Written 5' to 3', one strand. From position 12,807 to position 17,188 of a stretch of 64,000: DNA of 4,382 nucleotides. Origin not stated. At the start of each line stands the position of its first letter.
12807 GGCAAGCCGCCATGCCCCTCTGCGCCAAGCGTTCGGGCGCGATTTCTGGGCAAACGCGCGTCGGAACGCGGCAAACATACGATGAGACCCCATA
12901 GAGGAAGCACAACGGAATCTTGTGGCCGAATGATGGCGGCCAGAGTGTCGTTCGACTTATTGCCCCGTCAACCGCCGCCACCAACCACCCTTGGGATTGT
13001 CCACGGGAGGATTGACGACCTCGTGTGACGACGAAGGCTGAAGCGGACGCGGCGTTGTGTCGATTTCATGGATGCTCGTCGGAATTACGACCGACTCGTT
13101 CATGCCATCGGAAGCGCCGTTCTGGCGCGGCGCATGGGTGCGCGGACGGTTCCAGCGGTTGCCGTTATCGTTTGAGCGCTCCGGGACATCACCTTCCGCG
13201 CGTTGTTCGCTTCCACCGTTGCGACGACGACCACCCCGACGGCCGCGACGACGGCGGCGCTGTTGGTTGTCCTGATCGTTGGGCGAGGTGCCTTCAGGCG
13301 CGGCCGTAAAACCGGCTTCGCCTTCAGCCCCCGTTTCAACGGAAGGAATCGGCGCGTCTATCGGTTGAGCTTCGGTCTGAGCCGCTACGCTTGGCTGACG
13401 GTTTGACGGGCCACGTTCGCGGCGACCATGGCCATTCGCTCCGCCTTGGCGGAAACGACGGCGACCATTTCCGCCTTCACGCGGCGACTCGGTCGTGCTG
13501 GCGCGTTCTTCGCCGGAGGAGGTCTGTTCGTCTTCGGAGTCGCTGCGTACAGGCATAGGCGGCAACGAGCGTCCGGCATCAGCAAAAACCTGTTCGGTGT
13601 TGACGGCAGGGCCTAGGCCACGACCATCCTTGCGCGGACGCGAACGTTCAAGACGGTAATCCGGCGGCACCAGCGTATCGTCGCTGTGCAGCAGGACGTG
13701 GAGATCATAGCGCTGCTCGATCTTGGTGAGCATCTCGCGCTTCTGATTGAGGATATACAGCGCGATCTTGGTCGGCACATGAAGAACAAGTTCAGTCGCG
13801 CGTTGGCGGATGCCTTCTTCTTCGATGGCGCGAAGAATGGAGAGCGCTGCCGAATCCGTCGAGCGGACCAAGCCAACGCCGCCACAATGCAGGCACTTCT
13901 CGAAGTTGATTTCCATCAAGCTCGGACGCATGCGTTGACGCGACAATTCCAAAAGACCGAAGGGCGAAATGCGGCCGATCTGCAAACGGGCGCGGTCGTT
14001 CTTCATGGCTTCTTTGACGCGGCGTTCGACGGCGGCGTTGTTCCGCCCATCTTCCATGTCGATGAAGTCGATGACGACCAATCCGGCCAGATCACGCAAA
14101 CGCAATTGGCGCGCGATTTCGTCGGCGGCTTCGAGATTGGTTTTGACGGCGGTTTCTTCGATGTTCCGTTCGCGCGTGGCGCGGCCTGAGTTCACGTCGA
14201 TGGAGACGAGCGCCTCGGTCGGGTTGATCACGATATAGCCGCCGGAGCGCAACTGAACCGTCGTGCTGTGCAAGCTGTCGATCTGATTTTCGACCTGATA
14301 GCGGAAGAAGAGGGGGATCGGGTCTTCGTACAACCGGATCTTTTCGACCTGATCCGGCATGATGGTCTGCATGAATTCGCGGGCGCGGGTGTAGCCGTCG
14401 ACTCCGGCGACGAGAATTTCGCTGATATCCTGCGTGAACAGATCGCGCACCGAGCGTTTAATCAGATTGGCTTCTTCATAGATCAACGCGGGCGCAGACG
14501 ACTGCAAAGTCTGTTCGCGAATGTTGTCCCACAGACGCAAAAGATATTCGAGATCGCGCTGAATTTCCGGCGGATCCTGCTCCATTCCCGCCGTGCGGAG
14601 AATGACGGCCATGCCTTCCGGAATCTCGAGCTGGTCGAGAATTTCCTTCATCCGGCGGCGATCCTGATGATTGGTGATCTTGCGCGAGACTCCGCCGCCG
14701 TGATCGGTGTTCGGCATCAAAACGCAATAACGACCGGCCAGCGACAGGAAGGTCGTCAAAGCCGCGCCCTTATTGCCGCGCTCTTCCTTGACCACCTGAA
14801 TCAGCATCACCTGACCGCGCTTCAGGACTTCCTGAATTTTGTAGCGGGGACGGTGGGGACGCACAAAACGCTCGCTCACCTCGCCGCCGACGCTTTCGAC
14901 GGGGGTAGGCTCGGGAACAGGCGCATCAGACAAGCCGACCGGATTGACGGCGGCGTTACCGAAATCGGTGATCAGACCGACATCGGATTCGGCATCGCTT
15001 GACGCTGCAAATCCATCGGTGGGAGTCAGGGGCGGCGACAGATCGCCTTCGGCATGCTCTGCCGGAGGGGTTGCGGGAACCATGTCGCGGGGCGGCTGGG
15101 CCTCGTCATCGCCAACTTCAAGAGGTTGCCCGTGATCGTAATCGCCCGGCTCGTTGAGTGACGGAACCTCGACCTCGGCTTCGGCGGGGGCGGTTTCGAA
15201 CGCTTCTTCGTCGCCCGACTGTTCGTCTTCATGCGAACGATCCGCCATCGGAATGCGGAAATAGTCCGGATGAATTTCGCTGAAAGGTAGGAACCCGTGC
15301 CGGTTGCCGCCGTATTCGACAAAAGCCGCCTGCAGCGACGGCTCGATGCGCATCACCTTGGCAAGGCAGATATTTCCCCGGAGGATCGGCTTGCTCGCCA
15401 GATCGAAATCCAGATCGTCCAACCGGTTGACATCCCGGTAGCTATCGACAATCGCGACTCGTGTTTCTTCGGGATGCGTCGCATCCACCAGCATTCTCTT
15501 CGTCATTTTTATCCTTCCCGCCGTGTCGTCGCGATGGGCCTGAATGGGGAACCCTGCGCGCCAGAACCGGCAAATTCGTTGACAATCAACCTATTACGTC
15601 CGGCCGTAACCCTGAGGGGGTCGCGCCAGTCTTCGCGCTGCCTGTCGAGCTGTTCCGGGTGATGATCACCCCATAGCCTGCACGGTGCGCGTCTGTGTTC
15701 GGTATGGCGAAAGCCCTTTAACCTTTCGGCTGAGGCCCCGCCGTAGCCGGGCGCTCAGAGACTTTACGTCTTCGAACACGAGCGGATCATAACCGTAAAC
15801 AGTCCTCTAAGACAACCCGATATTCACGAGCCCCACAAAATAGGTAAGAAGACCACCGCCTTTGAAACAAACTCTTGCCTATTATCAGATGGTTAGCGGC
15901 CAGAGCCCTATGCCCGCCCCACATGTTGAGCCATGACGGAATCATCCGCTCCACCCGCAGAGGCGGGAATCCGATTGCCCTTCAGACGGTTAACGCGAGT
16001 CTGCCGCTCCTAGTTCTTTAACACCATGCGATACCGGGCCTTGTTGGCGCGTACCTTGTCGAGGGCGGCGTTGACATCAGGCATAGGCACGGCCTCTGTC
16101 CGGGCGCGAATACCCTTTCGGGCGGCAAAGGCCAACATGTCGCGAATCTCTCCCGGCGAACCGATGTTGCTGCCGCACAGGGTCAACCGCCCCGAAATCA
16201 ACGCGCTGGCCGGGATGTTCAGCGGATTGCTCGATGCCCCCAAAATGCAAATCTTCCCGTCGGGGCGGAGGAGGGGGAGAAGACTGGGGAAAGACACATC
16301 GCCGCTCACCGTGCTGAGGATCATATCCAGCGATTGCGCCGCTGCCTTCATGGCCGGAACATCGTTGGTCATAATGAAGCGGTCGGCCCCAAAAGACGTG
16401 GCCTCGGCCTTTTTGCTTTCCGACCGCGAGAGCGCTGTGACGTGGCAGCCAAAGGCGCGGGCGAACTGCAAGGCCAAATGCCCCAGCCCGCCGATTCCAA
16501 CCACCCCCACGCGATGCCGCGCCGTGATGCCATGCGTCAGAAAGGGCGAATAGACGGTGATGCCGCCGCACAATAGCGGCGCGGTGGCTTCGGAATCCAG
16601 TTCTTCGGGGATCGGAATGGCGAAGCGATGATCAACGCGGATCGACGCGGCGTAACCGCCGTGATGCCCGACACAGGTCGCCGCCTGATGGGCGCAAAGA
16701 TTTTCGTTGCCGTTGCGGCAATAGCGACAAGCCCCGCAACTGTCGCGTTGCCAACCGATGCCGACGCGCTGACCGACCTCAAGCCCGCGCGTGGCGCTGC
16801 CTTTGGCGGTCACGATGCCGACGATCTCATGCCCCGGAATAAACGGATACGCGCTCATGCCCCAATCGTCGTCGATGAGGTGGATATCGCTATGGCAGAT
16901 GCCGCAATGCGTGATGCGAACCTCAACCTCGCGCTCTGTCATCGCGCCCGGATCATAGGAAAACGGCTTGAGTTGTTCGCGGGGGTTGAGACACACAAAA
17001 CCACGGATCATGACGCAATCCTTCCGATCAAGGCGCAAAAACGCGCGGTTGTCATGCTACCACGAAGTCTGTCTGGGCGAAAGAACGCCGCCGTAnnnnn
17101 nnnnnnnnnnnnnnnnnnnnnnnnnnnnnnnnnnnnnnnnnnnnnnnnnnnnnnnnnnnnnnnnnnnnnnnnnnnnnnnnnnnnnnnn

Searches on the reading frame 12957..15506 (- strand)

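Call 75: search_protein_families(library=pfam, proteins=[window:12957-15506:-], max_evalue=0.00001)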
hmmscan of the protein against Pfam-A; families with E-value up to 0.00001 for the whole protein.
window:12957-15506:- (849 aa): 2 families
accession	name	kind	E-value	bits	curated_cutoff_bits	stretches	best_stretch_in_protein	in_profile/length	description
PF10150.14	RNase_E_G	-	2.6e-101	339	25.5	1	255-526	1-270/270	Ribonuclease E/G family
PF20833.2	RNase_E_G_Thio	-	1.1e-29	102.8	26.8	1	537-621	1-85/86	RNase E/G, Thioredoxin-like domain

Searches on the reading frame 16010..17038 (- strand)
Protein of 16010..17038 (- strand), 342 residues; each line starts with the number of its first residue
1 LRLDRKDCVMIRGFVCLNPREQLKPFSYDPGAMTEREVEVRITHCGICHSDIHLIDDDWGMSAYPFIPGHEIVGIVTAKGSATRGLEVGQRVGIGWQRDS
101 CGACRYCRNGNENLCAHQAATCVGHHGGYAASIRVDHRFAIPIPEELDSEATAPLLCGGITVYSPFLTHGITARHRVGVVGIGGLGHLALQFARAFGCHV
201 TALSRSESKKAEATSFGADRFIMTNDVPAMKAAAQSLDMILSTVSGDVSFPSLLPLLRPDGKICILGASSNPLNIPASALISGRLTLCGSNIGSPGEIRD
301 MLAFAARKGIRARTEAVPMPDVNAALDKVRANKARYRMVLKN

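Call 75: search_protein_families(library=pfam, proteins=[window:16010-17038:-], max_evalue=0.00001)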
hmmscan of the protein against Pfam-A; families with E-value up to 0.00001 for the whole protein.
window:16010-17038:- (342 aa): 2 families
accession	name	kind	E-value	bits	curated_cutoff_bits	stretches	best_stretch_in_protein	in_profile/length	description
PF08240.17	ADH_N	-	2.1e-27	95.8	23.5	1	35-145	2-104/104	Alcohol dehydrogenase GroES-like domain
PF00107.32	ADH_zinc_N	-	8e-23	81.2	31.8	1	184-306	1-128/129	Zinc-binding dehydrogenase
